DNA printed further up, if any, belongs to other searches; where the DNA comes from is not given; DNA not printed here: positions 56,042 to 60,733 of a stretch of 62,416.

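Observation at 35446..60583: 25-kb block of 15 same-strand genes combining three radical SAM enzymes, two methyltransferases and multiple GT-C-like paralogs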

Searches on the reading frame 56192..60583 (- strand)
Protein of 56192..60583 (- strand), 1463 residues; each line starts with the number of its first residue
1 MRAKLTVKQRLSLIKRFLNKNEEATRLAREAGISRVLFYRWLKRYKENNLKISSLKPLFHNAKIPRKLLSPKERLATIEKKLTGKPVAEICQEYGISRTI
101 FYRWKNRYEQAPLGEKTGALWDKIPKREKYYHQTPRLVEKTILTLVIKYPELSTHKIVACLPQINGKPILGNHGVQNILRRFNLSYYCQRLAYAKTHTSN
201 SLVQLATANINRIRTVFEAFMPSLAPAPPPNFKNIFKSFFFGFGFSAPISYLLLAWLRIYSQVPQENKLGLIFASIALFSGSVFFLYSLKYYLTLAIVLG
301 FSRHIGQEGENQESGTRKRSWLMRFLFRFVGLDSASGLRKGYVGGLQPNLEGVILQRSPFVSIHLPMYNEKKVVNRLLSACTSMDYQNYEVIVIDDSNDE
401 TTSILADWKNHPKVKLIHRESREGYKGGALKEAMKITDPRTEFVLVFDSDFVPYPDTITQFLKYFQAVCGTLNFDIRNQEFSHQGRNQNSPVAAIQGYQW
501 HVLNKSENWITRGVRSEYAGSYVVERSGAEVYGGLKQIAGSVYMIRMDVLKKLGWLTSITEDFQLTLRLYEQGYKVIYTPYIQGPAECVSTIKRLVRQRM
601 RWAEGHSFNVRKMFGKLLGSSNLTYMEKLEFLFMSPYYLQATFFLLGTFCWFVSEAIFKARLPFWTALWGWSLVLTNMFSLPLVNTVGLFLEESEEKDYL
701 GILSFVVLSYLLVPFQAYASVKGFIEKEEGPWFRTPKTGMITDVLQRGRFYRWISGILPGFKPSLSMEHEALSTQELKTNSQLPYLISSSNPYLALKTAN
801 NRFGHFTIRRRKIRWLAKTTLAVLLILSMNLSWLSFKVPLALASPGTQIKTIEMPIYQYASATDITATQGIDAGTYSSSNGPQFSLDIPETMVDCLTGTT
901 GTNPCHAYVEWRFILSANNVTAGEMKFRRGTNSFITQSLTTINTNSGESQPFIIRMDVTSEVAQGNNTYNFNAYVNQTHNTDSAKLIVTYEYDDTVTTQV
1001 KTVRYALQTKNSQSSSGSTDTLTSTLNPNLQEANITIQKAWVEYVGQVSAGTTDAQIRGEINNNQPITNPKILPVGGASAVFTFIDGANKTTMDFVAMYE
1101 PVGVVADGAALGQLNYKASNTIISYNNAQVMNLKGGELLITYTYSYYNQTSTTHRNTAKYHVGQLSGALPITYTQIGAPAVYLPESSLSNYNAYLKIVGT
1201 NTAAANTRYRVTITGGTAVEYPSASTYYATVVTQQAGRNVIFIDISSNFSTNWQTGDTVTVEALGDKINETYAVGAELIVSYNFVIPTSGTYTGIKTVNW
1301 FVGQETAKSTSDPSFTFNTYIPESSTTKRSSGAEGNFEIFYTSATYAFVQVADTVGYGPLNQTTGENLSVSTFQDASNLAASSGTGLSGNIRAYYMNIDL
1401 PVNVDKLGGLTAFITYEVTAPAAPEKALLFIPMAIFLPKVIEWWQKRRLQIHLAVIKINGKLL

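Call 4: search_protein_families(library=pfam, proteins=[window:56192-60583:-], max_evalue=0.01)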
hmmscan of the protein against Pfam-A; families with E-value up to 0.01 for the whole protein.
window:56192-60583:- (1463 aa): 13 families
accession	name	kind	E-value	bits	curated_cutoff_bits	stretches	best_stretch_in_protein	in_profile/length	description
PF00535.33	Glycos_transf_2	-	9.7e-21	74.8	23.3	1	362-489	1-130/168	Glycosyl transferase family 2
PF13641.12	Glyco_tranf_2_3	-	7e-18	65.9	27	1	361-604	3-229/230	Glycosyltransferase like family 2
PF13632.12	Glyco_trans_2_3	-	3e-17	63.5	27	1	492-672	28-186/198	Glycosyl transferase family group 2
PF13518.12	HTH_28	-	5.2e-13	49.3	25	2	73-111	1-39/52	Helix-turn-helix domain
PF13384.12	HTH_23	-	1.8e-12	47.1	24.6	1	70-110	3-43/50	Homeodomain-like domain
PF13551.12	HTH_29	-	4.8e-10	39.8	28.1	1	83-110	10-38/64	Winged helix-turn helix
PF01527.26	HTH_Tnp_1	-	1.6e-09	38.3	24.1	2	3-48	5-50/75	Transposase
PF13506.12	Glyco_transf_21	-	1.2e-05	25.3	21.7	1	532-603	96-173/174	Glycosyl transferase family 21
PF13022.12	HTH_Tnp_1_2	-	9e-05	23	27.9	0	78-107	20-49/122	Helix-turn-helix of insertion element transposase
PF02796.21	HTH_7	-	0.00028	21.4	23.8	0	84-106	21-43/45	Helix-turn-helix domain of resolvase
PF13565.12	HTH_32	-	0.0011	19.9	33.7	0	102-162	3-57/73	Homeodomain-like domain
PF06056.18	Terminase_5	-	0.002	18.5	20.3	0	86-110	15-39/58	Putative ATPase subunit of terminase (gpP-like)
PF01710.22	HTH_Tnp_IS630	-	0.0022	18.5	21.3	0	83-117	17-51/119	Transposase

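Call 6: search_protein_families(library=ncbifam, proteins=[window:56192-60583:-], max_evalue=0.01)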
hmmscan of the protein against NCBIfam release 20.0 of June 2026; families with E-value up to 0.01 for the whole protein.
window:56192-60583:- (1463 aa): 32 families (the best 25 are shown)
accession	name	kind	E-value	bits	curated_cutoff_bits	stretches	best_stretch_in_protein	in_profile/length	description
TIGR03937.1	PgaC_IcaA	equivalog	7e-25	87.8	422.3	1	355-699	41-361/407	poly-beta-1,6-N-acetyl-D-glucosamine synthase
NF033577.2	transpos_IS481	equivalog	6.6e-19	68.5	224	2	74-190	2-109/284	IS481 family transposase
TIGR03030.1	CelA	equivalog_domain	5.2e-16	57.8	699.1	2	539-641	308-410/714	UDP-forming cellulose synthase catalytic subunit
NF053846.1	glyco_with_XrtP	equivalog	2.2e-12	46.4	520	1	547-651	239-339/440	XrtP-associated glycosyltransferase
NF008558.0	PRK11498.1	equivalog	2.2e-12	45.7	992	2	358-454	272-366/872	UDP-forming cellulose synthase catalytic subunit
TIGR03965.1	mycofact_glyco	equivalog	6.3e-10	38.5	280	1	356-465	71-179/467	mycofactocin biosynthesis glycosyltransferase MftF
NF047683.1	TeichurnBiosyTuaG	equivalog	2.1e-09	37.4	400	1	356-474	3-120/252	teichuronic acid biosynthesis protein TuaG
NF041865.1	EpsU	equivalog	5.7e-09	35.5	700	1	362-628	42-286/394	exopolysaccharide biosynthesis GT2 family glycosyltransferase EpsU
NF033516.0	transpos_IS3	equivalog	7.1e-09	35.4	160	1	66-201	82-197/369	IS3 family transposase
NF033545.0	transpos_IS630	equivalog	1.1e-07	31.6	100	1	78-190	6-116/299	IS630 family transposase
TIGR04242.1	nodulat_NodC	equivalog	1.2e-07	31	550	1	356-604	45-282/395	chitooligosaccharide synthase NodC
NF050050.1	ProtGlycPglI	equivalog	3.2e-07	30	500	1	359-463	2-106/306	GalNAc(5)-diNAcBac-PP-undecaprenol beta-1,3-glucosyltransferase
NF047595.1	IS66_ISRel24_TnpA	equivalog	3.7e-07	30.8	74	1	8-60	8-60/113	IS66-like element accessory protein TnpA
NF041875.1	EPS_EpsD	equivalog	3.9e-07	29.8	370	1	361-466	1-105/325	exopolysaccharide biosynthesis glycosyltransferase EpsD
NF007482.0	PRK10073.1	equivalog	1.9e-06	27.1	423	1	357-458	4-103/334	glycosyltransferase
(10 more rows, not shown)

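Call 16: search_solved_structures(query=window:56192-60583:-, max_evalue=0.01)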
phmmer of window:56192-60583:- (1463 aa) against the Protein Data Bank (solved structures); distinct sequences matched with E-value up to 0.01: 15.
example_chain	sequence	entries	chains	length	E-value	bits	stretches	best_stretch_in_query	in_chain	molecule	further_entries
2z87_A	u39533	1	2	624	1.1e-13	52.8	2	348-483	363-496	Chondroitin synthase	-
2z86_A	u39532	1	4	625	1.1e-13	52.8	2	348-483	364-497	Chondroitin synthase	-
7lby_A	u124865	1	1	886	2.1e-08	35.4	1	538-639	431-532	Cellulose synthase catalytic subunit [UDP-forming]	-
9b8v_E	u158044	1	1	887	2.1e-08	35.4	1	538-639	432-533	Cellulose synthase catalytic subunit [UDP-forming]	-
9fmv_A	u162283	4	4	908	2.2e-08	35.3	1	538-639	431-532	Cellulose synthase catalytic subunit [UDP-forming]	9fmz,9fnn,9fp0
5tze_C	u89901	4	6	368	3.3e-06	28.1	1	362-458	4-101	Glycosyl transferase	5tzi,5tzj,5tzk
5tz8_A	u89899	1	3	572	6.8e-06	27.1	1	362-458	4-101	Glycosyl transferase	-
5hea_A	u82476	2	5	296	0.00033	21.5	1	359-449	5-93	Putative glycosyltransferase (GalT1)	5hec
3bcv_A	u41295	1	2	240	0.00041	21.1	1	359-451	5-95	Putative glycosyltransferase protein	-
6yv7_B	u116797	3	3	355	0.00065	20.5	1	359-465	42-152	Glycosyl transferase, family 2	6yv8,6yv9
6yv7_A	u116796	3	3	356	0.00066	20.5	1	359-465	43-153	Glycosyl transferase, family 2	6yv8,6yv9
5ej1_A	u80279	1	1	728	0.0013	19.5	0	528-648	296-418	Putative cellulose synthase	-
4hg6_A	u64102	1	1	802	0.0017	19.1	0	528-648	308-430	Cellulose Synthase Subunit A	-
4p00_A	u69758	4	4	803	0.0017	19.1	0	528-648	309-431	Cellulose Synthase A subunit | Cellulose Synthase subunit A | Putative cellulose synthase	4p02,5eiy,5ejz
6p61_A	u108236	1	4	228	0.0021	18.8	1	355-464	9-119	Glycosyltransferase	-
